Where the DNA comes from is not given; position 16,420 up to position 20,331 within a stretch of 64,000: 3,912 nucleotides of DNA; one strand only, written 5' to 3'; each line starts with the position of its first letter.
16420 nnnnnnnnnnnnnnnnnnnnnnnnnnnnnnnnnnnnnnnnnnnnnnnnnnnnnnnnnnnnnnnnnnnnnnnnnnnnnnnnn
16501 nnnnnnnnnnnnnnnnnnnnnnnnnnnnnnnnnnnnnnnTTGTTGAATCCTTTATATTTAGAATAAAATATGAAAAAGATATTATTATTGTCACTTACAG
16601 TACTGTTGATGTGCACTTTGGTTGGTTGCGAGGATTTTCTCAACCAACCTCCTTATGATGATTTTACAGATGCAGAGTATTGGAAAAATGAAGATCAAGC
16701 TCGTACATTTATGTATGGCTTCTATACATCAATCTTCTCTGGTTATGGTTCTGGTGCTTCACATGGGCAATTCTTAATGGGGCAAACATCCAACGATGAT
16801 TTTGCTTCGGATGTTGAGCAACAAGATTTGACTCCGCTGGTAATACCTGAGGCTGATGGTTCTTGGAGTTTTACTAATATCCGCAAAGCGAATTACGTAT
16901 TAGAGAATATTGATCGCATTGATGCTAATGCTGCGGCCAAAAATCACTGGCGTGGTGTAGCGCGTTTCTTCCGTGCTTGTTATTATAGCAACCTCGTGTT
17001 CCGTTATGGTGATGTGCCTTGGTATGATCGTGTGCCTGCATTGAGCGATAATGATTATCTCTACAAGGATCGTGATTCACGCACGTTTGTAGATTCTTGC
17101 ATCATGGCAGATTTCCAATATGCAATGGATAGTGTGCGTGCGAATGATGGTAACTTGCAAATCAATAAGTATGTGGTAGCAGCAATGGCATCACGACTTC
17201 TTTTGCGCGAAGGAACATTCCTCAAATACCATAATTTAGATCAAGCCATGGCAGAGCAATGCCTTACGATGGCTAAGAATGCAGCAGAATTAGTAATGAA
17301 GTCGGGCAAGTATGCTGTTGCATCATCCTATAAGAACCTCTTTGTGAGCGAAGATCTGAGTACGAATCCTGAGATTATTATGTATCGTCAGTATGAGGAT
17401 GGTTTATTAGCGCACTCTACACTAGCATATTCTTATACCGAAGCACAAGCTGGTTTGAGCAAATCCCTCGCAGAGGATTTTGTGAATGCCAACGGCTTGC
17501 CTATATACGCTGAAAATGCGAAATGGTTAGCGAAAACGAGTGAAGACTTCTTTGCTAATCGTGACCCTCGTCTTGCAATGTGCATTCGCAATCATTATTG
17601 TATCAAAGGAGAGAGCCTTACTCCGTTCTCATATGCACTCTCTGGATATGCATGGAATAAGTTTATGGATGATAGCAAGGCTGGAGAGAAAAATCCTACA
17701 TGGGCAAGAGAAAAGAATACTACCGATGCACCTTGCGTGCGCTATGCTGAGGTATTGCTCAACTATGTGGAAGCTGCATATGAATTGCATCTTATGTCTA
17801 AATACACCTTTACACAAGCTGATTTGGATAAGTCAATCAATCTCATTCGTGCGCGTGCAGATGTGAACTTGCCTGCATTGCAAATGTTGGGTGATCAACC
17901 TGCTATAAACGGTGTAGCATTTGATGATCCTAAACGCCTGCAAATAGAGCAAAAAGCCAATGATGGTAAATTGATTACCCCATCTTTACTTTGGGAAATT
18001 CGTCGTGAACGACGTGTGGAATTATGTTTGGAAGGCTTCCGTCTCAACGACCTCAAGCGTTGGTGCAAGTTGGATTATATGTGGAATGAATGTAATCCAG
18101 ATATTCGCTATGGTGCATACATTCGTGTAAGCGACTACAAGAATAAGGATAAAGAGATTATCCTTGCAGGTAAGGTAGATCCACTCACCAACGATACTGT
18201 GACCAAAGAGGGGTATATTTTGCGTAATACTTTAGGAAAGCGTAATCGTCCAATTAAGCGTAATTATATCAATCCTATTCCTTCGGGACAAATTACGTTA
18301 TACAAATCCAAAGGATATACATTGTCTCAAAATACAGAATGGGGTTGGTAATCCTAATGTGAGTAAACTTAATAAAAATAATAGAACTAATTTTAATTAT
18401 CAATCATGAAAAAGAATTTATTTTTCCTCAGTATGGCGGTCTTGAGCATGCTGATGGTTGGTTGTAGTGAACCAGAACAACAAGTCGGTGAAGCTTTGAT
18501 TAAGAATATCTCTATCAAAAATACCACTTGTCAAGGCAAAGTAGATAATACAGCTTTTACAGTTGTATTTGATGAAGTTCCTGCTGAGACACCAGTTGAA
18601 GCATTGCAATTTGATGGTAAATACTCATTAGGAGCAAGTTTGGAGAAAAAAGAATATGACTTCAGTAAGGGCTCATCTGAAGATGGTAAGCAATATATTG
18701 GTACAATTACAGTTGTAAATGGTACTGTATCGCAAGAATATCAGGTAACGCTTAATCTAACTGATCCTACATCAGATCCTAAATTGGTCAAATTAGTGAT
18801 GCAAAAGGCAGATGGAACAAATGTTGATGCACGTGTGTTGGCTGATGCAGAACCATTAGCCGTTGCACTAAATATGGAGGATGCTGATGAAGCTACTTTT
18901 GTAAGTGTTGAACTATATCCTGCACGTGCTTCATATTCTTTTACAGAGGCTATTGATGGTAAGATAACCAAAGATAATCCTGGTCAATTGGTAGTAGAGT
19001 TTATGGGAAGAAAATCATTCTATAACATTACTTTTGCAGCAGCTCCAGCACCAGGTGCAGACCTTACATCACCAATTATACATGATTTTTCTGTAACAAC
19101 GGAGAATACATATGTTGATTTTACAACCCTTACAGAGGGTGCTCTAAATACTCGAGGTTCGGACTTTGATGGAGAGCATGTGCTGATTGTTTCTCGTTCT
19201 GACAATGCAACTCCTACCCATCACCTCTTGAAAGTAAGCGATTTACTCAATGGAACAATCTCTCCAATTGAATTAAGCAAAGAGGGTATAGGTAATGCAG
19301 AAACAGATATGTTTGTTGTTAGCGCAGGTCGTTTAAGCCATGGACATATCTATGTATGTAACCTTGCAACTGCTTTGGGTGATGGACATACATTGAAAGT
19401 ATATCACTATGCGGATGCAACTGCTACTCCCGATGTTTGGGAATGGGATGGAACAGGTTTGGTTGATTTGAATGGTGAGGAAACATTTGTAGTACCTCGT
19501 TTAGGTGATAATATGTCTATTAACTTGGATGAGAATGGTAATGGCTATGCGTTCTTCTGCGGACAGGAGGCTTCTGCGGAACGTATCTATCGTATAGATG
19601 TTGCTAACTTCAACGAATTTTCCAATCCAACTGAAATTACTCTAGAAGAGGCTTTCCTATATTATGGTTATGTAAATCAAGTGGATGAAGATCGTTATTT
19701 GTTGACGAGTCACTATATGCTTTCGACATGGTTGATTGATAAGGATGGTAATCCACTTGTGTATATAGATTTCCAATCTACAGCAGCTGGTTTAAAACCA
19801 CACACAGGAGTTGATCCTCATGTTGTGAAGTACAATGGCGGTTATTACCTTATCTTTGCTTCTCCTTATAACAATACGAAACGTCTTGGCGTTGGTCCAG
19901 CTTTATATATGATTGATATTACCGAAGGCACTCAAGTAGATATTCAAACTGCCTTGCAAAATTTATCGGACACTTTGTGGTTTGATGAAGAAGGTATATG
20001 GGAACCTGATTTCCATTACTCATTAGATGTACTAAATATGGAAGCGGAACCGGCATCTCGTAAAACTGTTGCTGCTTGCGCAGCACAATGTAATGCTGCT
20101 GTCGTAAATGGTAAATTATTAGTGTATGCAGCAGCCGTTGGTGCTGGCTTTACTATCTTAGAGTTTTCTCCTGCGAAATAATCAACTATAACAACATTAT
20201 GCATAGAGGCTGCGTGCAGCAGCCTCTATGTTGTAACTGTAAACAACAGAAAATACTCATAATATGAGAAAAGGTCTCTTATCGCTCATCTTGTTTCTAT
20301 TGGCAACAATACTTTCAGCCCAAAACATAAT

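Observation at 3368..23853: SusC/SusD operon hard-wired to peptidoglycan-cleaving enzymes: candidate peptidoglycan/muropeptide utilisation locus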

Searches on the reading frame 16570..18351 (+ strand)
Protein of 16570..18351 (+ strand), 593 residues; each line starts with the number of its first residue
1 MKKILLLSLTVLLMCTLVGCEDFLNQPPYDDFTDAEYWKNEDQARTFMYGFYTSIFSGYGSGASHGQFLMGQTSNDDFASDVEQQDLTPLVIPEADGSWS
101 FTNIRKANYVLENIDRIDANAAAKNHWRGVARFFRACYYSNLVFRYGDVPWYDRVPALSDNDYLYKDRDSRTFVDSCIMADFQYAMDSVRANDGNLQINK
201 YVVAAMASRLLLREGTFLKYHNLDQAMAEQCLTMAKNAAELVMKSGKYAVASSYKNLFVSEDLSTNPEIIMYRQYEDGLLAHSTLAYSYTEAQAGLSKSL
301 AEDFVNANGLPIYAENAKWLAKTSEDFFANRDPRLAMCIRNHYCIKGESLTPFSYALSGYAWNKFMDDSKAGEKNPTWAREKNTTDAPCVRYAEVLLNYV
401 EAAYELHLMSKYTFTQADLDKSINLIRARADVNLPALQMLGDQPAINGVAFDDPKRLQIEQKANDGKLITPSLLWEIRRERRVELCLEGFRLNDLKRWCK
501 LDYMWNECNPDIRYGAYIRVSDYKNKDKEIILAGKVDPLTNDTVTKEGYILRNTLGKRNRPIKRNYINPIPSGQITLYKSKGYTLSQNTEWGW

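Call 3: search_protein_families(library=pfam, proteins=[window:16570-18351:+], max_evalue=0.01)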
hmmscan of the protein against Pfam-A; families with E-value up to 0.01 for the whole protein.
window:16570-18351:+ (593 aa): 2 families
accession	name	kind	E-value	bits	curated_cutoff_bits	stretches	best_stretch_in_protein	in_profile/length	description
PF07980.17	SusD_RagB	-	2.4e-30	106.7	23.1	1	291-591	40-297/297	SusD family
PF14322.12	SusD-like_3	-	2.1e-09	38.3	27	1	101-212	82-191/191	Starch-binding associating with outer membrane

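Call 4: search_protein_families(library=ncbifam, proteins=[window:16570-18351:+], max_evalue=0.01)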
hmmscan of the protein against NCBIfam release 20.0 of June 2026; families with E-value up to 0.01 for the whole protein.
window:16570-18351:+ (593 aa): 2 families
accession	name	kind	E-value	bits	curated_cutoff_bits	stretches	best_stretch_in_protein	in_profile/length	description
NF033072.0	NanU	exception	2.9e-05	23.3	425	1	1-403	1-405/521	SusD family outer membrane lipoprotein NanU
NF033071.0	SusD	exception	7.3e-05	21.2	725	0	345-432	402-477/558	starch-binding outer membrane lipoprotein SusD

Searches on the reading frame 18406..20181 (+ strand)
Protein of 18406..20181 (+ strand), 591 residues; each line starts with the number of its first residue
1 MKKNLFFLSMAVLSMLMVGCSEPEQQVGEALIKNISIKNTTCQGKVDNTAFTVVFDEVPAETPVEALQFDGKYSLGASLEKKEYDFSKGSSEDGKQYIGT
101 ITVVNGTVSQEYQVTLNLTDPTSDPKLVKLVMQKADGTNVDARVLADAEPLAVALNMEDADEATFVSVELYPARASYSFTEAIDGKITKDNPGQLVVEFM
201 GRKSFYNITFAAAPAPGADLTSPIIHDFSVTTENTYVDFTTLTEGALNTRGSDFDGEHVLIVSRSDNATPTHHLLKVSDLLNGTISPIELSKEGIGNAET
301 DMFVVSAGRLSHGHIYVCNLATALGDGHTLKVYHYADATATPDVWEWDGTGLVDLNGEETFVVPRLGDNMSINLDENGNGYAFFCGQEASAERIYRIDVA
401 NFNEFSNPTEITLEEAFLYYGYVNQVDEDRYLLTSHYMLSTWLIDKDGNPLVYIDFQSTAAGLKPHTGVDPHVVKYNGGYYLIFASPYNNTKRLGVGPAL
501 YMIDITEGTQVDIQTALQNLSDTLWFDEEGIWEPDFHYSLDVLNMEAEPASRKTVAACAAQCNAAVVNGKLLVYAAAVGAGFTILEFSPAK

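Call 3: search_protein_families(library=pfam, proteins=[window:18406-20181:+], max_evalue=0.01)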
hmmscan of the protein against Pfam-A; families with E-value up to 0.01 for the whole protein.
window:18406-20181:+ (591 aa): 1 family
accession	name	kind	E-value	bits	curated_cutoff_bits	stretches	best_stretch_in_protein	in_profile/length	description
PF15416.12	DUF4623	-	5.9e-47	160.6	28.9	2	214-588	109-448/450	Domain of unknown function (DUF4623)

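Call 4: search_protein_families(library=ncbifam, proteins=[window:18406-20181:+], max_evalue=0.01)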
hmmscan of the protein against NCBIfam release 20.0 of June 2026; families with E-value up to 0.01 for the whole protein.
window:18406-20181:+ (591 aa): 0 families

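Call 22: search_solved_structures(query=window:18406-20181:+, max_evalue=0.01)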
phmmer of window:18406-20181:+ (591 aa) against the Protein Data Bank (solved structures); distinct sequences matched with E-value up to 0.01: 1.
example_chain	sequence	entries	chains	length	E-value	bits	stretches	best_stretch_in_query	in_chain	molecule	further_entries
4ftd_A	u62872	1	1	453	4.2e-26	94.7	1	212-517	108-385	Uncharacterized protein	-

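Call 85: find_related_loci(query=A4, collection=genome_contigs, flank=10000)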
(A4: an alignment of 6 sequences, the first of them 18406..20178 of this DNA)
Query A4 (591 aa) in genome_contigs; peptide patterns used: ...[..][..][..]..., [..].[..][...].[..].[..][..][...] (x = any residue, [..] = any of these).
79 stretches matched a pattern; 47 encode a relative of the query (tblastn E <= 1e-3); 46 distinct loci.
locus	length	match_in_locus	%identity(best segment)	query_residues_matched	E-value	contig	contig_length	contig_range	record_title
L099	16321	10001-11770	93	1-591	0e+0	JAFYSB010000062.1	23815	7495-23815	MAG: Paludibacteraceae bacterium isolate RGIG7370 Water_buffalos_Cecum-5__c812304, whole genome shotgun sequence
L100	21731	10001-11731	72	1-591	0e+0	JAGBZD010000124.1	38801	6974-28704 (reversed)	MAG: Paludibacteraceae bacterium isolate RGIG9579 Yak_Colon-4__c817803, whole genome shotgun sequence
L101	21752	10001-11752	66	1-591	0e+0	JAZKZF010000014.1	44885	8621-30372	MAG: Paludibacteraceae bacterium isolate T1900045091_TC20190085.MAGScoT_cleanbin_000048 SGB_4704_k141_1916660, whole gen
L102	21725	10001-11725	51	1-591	1e-175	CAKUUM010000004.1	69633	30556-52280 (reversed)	MAG: uncultured Bacteroidales bacterium isolate REFINED_METABAT215_TOP10_CONTIGS_1500_ASSEMBLY_K77_MERGED__Hadza_PheChl_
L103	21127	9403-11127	50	1-591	5e-174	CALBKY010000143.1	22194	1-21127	MAG TPA_asm: uncultured Bacteroidales bacterium isolate SRR1747047_bin.50_CONCOCT_v1.1_MAG genome assembly, contig: ERZ8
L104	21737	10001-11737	51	1-591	2e-172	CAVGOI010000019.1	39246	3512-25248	Mycobacteriaceae bacterium isolate H07670-L1_cleanbin_000012 genome assembly, contig: Spades_H07670-L1_contig_466, whole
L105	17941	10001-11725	49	1-591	8e-172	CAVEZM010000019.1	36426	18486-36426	Acidaminococcaceae bacterium isolate G02620-L1_cleanbin_000020 genome assembly, contig: Spades_G02620-L1_contig_554, who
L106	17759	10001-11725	49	1-591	8e-172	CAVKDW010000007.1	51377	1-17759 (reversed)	Muribaculaceae bacterium isolate H07689-L1_cleanbin_000012 genome assembly, contig: Spades_H07689-L1_contig_318, whole g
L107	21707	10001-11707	51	1-591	2e-171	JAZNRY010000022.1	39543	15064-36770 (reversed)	MAG: Paludibacteraceae bacterium isolate T1900044812_TS20190278.MAGScoT_cleanbin_000006 SGB_2793_k141_1681703, whole gen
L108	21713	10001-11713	51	1-591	5e-167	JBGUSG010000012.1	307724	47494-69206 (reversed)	MAG: Paludibacteraceae bacterium isolate fecal_MAG_99 fecal_MAG_99_contig_0012, whole genome shotgun sequence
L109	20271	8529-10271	45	1-591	8e-146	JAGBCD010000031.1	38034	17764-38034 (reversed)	MAG: Paludibacteraceae bacterium isolate RGIG8984 Water_deer_Rectum-2__c426517, whole genome shotgun sequence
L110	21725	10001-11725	51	1-591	2e-176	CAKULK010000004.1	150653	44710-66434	MAG: uncultured Bacteroidales bacterium isolate REFINED_METABAT215_TOP10_CONTIGS_1500_ASSEMBLY_K77_MERGED__Hadza_PheChl_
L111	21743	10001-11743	44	1-591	3e-137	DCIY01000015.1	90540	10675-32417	MAG TPA_asm: Bacteroidales bacterium UBA1714 UBA1714_contig_4070, whole genome shotgun sequence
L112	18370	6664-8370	50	1-591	5e-168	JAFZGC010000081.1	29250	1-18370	MAG: Paludibacteraceae bacterium isolate RGIG7735 Water_buffalos_Rectum-3__c271524, whole genome shotgun sequence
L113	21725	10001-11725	50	1-591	1e-174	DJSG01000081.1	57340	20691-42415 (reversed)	MAG TPA_asm: Bacteroidales bacterium UBA6340 UBA6340_contig_127, whole genome shotgun sequence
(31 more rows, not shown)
